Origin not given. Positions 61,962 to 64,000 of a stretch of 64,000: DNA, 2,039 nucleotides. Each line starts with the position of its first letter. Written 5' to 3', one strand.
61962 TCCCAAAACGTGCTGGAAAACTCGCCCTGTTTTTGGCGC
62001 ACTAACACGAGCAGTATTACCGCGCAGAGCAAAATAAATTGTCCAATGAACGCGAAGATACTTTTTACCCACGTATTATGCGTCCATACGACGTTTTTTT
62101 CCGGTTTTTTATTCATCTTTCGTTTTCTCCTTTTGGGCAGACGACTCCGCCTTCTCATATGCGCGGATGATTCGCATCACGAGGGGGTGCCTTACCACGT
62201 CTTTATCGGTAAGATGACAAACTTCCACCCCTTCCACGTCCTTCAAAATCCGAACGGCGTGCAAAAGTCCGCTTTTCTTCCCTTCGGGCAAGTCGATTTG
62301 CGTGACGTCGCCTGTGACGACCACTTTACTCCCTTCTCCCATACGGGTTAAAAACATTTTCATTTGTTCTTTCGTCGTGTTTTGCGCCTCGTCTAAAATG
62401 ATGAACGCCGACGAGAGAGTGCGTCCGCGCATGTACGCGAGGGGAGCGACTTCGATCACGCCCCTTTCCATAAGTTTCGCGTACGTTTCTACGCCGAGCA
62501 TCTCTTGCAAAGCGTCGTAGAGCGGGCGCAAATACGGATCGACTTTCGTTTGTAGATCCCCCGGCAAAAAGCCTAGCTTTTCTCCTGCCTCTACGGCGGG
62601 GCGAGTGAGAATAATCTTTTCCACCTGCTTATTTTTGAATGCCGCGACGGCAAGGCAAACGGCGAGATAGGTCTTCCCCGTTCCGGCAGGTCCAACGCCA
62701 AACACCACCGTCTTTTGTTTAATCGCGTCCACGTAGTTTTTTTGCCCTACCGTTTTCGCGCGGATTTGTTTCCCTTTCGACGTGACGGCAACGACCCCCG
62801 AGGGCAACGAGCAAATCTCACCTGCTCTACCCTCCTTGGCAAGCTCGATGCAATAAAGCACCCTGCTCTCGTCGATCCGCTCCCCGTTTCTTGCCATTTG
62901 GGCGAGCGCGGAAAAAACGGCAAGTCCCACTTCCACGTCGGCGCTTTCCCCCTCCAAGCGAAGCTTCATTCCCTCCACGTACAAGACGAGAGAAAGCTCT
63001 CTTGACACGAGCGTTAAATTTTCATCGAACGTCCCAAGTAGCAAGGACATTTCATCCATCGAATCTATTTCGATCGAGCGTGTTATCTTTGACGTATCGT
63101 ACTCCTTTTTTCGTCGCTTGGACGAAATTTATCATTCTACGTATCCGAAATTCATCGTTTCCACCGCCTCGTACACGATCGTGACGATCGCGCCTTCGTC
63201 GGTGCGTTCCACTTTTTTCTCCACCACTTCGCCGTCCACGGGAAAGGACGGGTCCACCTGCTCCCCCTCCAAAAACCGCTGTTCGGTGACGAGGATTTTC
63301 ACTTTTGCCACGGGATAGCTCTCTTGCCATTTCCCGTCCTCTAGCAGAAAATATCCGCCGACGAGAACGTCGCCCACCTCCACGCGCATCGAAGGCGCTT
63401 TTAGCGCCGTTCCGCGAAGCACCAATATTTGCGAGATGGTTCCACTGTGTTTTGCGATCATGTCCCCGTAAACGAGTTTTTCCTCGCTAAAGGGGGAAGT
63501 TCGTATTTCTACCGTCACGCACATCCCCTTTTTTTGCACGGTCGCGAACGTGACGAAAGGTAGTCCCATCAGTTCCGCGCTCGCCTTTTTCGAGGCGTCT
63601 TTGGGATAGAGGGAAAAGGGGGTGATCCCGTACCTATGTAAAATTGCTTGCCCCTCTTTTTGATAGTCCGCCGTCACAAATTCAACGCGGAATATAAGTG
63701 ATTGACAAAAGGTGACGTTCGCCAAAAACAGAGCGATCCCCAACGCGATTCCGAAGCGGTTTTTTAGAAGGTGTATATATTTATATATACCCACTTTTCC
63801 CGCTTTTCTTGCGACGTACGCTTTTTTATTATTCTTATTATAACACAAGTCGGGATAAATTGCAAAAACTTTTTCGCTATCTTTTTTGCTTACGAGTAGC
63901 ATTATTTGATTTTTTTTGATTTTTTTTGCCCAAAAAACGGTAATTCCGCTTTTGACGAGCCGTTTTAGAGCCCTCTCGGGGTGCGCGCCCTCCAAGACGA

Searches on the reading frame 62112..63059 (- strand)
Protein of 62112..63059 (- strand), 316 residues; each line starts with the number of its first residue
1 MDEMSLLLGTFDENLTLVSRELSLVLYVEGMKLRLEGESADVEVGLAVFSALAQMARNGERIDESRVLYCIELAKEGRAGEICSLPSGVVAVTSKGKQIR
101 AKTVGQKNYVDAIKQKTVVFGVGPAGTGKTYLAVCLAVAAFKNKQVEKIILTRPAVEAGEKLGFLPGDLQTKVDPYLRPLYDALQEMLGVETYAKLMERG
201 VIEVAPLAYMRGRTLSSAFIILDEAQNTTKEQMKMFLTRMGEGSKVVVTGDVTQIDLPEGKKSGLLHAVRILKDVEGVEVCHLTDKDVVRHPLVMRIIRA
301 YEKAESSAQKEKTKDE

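Call 56: search_protein_families(library=pfam, proteins=[window:62112-63059:-], max_evalue=0.00001)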
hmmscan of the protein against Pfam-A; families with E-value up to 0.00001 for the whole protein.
window:62112-63059:- (316 aa): 3 families
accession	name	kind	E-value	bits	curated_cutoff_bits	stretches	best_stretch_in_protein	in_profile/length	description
PF02562.22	PhoH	-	1.9e-99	331.7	27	1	98-302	1-205/205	PhoH-like protein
PF13604.12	AAA_30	-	7.9e-10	39.2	27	1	104-255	4-128/191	AAA domain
PF13245.12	AAA_19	-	8e-10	39.5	25.1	1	106-255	1-129/134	AAA domain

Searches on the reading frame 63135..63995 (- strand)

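Call 56: search_protein_families(library=pfam, proteins=[window:63135-63995:-], max_evalue=0.00001)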
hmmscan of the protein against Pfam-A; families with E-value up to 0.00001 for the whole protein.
window:63135-63995:- (287 aa): 1 family
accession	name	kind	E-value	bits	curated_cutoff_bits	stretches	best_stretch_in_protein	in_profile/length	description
PF06898.16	YqfD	-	1e-24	87.6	25.2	1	2-235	12-243/379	Putative stage IV sporulation protein YqfD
